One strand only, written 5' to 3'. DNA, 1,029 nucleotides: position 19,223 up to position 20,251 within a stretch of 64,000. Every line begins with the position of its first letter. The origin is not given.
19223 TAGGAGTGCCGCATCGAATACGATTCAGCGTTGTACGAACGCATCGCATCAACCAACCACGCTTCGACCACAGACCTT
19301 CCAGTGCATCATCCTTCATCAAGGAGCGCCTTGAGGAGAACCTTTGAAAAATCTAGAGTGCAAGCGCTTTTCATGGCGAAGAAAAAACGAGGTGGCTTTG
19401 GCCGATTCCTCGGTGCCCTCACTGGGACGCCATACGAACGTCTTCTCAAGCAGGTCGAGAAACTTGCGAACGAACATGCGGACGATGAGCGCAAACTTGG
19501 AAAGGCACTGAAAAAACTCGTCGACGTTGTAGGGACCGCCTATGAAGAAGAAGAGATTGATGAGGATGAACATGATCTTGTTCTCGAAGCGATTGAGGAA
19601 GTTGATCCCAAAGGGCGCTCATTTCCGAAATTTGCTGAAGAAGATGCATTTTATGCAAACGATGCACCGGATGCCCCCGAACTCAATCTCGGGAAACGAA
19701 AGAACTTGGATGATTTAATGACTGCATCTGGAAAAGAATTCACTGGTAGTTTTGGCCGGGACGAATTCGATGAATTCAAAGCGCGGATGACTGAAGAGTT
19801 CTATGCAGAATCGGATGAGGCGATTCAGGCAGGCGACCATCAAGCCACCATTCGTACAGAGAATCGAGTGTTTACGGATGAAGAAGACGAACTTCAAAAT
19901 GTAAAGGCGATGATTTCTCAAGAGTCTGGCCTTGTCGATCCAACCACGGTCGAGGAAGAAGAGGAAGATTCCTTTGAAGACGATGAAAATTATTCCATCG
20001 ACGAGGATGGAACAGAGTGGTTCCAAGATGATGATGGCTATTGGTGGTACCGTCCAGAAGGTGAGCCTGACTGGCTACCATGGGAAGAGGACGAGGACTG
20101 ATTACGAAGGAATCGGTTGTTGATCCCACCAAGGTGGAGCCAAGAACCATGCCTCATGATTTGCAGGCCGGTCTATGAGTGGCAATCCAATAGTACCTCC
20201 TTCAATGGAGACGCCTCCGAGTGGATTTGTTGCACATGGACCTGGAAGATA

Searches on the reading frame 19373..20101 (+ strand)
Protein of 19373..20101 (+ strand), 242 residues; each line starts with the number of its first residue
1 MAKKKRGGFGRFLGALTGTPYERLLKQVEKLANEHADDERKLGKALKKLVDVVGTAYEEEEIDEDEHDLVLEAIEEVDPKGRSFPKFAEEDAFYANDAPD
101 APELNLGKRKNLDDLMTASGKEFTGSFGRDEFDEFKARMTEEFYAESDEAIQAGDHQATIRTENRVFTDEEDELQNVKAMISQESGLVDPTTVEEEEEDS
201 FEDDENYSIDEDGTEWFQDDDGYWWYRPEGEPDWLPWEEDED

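Call 6: search_protein_families(library=pfam, proteins=[window:19373-20101:+], max_evalue=0.01)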
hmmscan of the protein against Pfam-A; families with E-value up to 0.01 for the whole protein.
window:19373-20101:+ (242 aa): 0 families

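Call 12: find_homologous_proteins(query=window:19373-20101:+, max_evalue=0.01)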
Query window:19373-20101:+ (242 aa): 483 proteins with E <= 0.01 among 1004 candidates; the best 120 are listed.
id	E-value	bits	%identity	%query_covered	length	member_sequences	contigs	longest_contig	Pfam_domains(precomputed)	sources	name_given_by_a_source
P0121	7.8e-149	512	97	99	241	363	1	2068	-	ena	-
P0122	5.1e-139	480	91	99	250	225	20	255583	-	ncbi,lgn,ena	-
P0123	1.9e-127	442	83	100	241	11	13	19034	-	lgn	-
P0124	2.7e-125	435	82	100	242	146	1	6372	-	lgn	-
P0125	5.5e-125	434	80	100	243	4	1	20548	-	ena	-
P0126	9.5e-125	433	81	100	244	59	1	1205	-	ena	-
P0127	1.6e-118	413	78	100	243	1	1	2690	-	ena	-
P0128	1.3e-114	400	78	99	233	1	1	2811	-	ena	-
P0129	1.2e-111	391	74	99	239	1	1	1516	-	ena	-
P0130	1.8e-105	370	92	76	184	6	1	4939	-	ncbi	ncbi:MAG: hypothetical protein ACPHHS_04155 [Candidatus Poseidoniaceae archaeon]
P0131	6.3e-103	362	68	99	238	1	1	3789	-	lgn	-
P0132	1.6e-100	354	86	78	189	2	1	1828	-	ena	-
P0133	1.7e-100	354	68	99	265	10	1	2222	-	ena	-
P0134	2.5e-100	354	68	99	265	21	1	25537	-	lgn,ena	-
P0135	3.1e-100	353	67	99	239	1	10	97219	-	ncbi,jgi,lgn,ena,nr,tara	ncbi:MAG: hypothetical protein CMA63_07800 [Euryarchaeota archaeon]|nr:hypothetical protein [Euryarc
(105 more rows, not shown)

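Call 22: search_protein_families(library=ncbifam, proteins=[window:19373-20101:+], max_evalue=1)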
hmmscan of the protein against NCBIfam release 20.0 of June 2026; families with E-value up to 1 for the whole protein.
window:19373-20101:+ (242 aa): 0 families

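Call 59: search_solved_structures(query=A4, max_evalue=1)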
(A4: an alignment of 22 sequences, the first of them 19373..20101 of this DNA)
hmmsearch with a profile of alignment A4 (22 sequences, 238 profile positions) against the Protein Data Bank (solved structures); distinct sequences matched with E-value up to 1: 2.
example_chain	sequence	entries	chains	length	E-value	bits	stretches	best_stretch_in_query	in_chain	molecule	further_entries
3of1_A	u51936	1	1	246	0.0055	19.8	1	44-95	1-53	cAMP-dependent protein kinase regulatory subunit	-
9e78_2Q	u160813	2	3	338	0.33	13.9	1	62-147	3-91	DMIP10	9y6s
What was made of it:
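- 19373..20101 (+): Gene for the soluble acidic 242-aa protein. It has no TM helix, and its N-terminus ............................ is conserved. It has no Pfam or NCBIfam family (calls 6, 22) and no meaningful PDB relative (call 59).
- Tried and rejected: A profile search against the PDB gave no meaningful hit (call 59).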

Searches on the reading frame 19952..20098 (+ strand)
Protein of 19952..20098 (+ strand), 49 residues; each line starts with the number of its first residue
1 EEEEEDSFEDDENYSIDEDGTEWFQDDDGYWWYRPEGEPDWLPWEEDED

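Call 7: search_protein_families(library=pfam, proteins=[window:19952-20098:+], max_evalue=10)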
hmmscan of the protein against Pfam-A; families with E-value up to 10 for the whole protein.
seq(49 aa): 0 families

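Call 30: search_solved_structures(query=A1, max_evalue=10, show_alignments=3)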
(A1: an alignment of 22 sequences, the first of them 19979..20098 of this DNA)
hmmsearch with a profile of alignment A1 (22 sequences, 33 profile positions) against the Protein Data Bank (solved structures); distinct sequences matched with E-value up to 10: 3.
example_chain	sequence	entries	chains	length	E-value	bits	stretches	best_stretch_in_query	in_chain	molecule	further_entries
6bwj_A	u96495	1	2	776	4.8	10.3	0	13-25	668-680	Transient receptor potential cation channel subfamily V member 2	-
6bwm_A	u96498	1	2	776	4.8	10.3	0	13-25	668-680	Transient receptor potential cation channel subfamily V member 2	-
6oo3_A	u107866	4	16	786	5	10.3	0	13-25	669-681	TRPV2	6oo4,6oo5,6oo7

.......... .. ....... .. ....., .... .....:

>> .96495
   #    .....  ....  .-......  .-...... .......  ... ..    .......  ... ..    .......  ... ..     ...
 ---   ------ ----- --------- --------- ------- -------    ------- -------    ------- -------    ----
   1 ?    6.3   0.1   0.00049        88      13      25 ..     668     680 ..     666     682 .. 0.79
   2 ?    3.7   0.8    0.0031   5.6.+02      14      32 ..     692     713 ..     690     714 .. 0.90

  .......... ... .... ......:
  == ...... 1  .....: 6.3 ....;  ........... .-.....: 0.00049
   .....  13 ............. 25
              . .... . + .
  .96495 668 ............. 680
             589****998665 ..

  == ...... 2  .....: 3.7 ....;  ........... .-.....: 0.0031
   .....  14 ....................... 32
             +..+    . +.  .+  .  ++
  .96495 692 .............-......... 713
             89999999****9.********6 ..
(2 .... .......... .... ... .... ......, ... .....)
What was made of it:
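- On WW domain (PF00397): A profile search against PDB sequences gave only chance TRPV2 hits at E about 5 (call 30).
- Closest known: WW domains and their PPLP/PPxY ligands in eukaryotes. Different: There is no Pfam WW hit (call 7) and no PDB sequence hit (call 30).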

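Call 33: predict_structure(alignment_id=A1)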
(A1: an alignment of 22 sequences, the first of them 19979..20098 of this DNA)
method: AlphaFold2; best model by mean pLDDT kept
length: 40 residues; sequences in the alignment: 22
mean_pLDDT: 87.6   pTM: 0.58
mean pLDDT of the five models: 87.6, 87.4, 87.0, 86.9, 86.0
residues with pLDDT >= 90: 30; 70-90: 5; 50-70: 5; < 50: 0
segments of 3 or more residues with pLDDT < 50: none
pLDDT, mean of each block of 10 residues (from residue 1): 84 93 93 80
secondary structure, 60 per line:
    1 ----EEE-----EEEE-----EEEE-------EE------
elements in order: E5-7 E13-16 E22-25
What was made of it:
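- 19991..20098 (+): Module B copy 2: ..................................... AF2 pLDDT is 87.6 with four short antiparallel strands (call 33).
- On WW domain (PF00397): The AF2 model has four short strands (call 33).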

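Call 35: search_protein_representatives(alignment_id=A1)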
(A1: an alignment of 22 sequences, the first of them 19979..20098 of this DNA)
Query: 22 sequences, 33 profile positions. Proteins with E-value up to 0.001 (for the whole library): 88; up to 1e-10: 7; up to 1e-30: 0. The best 88 are listed.
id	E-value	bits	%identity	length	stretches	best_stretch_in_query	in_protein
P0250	7.5e-13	64.1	-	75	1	1-33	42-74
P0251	1.1e-12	63.6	-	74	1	1-33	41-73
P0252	6.6e-12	61.1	-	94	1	1-33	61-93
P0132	1.9e-11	59.6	-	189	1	1-33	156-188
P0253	4.1e-11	58.6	-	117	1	1-32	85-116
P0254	5.9e-11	58.1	-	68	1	3-33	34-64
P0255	7.5e-11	57.8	-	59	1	1-33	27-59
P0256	1.4e-10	56.9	-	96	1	1-33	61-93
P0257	1.4e-10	56.8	-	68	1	1-33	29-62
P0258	1.7e-10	56.6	-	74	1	1-33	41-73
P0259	2.2e-10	56.2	-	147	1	1-33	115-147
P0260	6.0e-10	54.8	-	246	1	1-33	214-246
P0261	1.3e-09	53.7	-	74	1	1-33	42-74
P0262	2.9e-08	49.4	-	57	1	1-33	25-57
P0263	3.2e-08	49.3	-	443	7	10-25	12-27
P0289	7.4e-06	41.8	-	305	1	2-32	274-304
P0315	1.6e-04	37.5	-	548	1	2-31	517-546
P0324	4.9e-04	35.9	-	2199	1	3-33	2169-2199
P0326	6.0e-04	35.7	-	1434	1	2-33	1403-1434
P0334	9.4e-04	35.0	-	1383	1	2-33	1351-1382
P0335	9.5e-04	35.0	-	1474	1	1-32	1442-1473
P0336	9.6e-04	35.0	-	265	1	2-31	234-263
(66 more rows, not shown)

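Call 37: fold_search(model_id=the predicted structure, library=pdb)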
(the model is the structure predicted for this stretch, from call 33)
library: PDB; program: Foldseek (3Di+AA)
matches with E <= 10: 217; with E <= 0.001: 0
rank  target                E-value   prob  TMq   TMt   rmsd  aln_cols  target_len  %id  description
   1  5chb_A                7.1e-01  0.98  0.67  0.34   1.2        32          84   16  Crystal structure of nvPizza2-S16H58 coordinating a CdCl2 nanocrystal (released 2015-07-22)
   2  6tjb_B                7.1e-01  0.82  0.53  0.29   3.8        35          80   23  Crystal structure of the computationally designed Cake2 protein (released 2020-05-06)
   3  5i1z_H                8.1e-01  0.98  0.66  0.35   1.2        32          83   16  Structure of nvPizza2-H16S58 (released 2017-02-08)
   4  5chb_C                8.6e-01  0.97  0.66  0.33   1.3        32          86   16  Crystal structure of nvPizza2-S16H58 coordinating a CdCl2 nanocrystal (released 2015-07-22)
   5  1rwl                  9.1e-01  0.97  0.67  0.12   1.2        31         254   16  Extracellular domain of Mycobacterium tuberculosis PknD (released 2004-04-27)
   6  6qsh                  9.1e-01  0.96  0.64  0.12   1.7        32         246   16  Crystal structure of the hybrid bioinorganic complex of Pizza6S linked by the 1:2 Ce-substituted Keggin (released 2020-03-18)
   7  8prf                  1.0e+00  0.85  0.57  0.32   2.1        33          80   21  The structure of nvBagel5 (released 2024-07-24)
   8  6tjf_A                1.0e+00  0.75  0.53  0.11   3.8        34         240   24  Crystal structure of the computationally designed Cake6 protein (released 2020-05-06)
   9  4zcn_A                1.1e+00  0.97  0.68  0.34   1.2        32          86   16  Crystal structure of nvPizza2-S16S58 (released 2015-07-01)
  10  3ww8_A                1.1e+00  0.94  0.64  0.23   1.4        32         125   16  Crystal structure of the computationally designed Pizza3 protein (released 2014-10-08)
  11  3ww9                  1.2e+00  0.95  0.65  0.12   1.5        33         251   15  Crystal structure of the computationally designed Pizza6 protein (released 2014-10-08)
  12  5f53                  1.2e+00  0.95  0.67  0.34   1.2        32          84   16  Nano-ring of cadmium ions coordinated by nvPizza2-S16S58 (released 2016-12-14)
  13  5i1y_A                1.2e+00  0.95  0.67  0.34   1.2        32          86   16  NvPizza2-H16S58 with cobalt (released 2017-02-08)
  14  5x3s_A                1.2e+00  0.72  0.54  0.12   2.1        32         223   19  Crystal structure of mouse Plk1-PBD in complex with phosphopeptide from HEF1 (799-809) (released 2017-12-20)
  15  1rwi_A                1.3e+00  0.95  0.67  0.12   1.2        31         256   16  Extracellular domain of Mycobacterium tuberculosis PknD (released 2004-04-27)
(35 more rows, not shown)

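Call 60: search_protein_families(library=pfam, proteins=[P0324, P0326, P0334, P0335, P0315, P0289, P0336], max_evalue=0.001)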
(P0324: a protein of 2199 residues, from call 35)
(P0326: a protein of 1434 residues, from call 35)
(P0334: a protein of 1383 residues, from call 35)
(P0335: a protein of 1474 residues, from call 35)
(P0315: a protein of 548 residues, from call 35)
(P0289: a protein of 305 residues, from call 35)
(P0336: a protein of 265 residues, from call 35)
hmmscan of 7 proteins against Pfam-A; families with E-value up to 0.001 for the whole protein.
P0324 (2199 aa): 2 families
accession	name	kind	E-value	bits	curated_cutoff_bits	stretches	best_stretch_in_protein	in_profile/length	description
PF24517.2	CBM96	-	3.2e-33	115.3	26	2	832-977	17-155/164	Carbohydrate-binding module family 96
PF00688.24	TGFb_propeptide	-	1.9e-06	28.2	25.8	0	274-330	175-238/242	TGF-beta propeptide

P0326 (1434 aa): 3 families
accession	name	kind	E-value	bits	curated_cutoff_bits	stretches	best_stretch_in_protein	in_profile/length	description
PF13517.12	FG-GAP_3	-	2.4e-11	44.5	26.9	1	230-290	1-60/61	FG-GAP-like repeat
PF01839.29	FG-GAP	-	1.3e-05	25.4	22.1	0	276-292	5-21/37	FG-GAP repeat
PF16893.11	fn3_2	-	0.00061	20.4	27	0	667-706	3-42/89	Fibronectin type III domain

P0334 (1383 aa): 2 families
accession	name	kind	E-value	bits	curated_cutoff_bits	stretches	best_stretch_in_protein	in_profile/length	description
PF13517.12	FG-GAP_3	-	7.8e-12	46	26.9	2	226-286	1-60/61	FG-GAP-like repeat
PF12256.14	TcdB_toxin_midN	-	0.00055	19.7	24.8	0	215-251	23-57/181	Insecticide toxin TcdB middle/N-terminal region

P0335 (1474 aa): 1 family
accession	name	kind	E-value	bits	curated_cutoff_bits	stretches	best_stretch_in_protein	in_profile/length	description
PF13517.12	FG-GAP_3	-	2.5e-09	38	26.9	1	270-311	1-42/61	FG-GAP-like repeat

P0315 (548 aa): 0 families

P0289 (305 aa): 0 families

P0336 (265 aa): 0 families
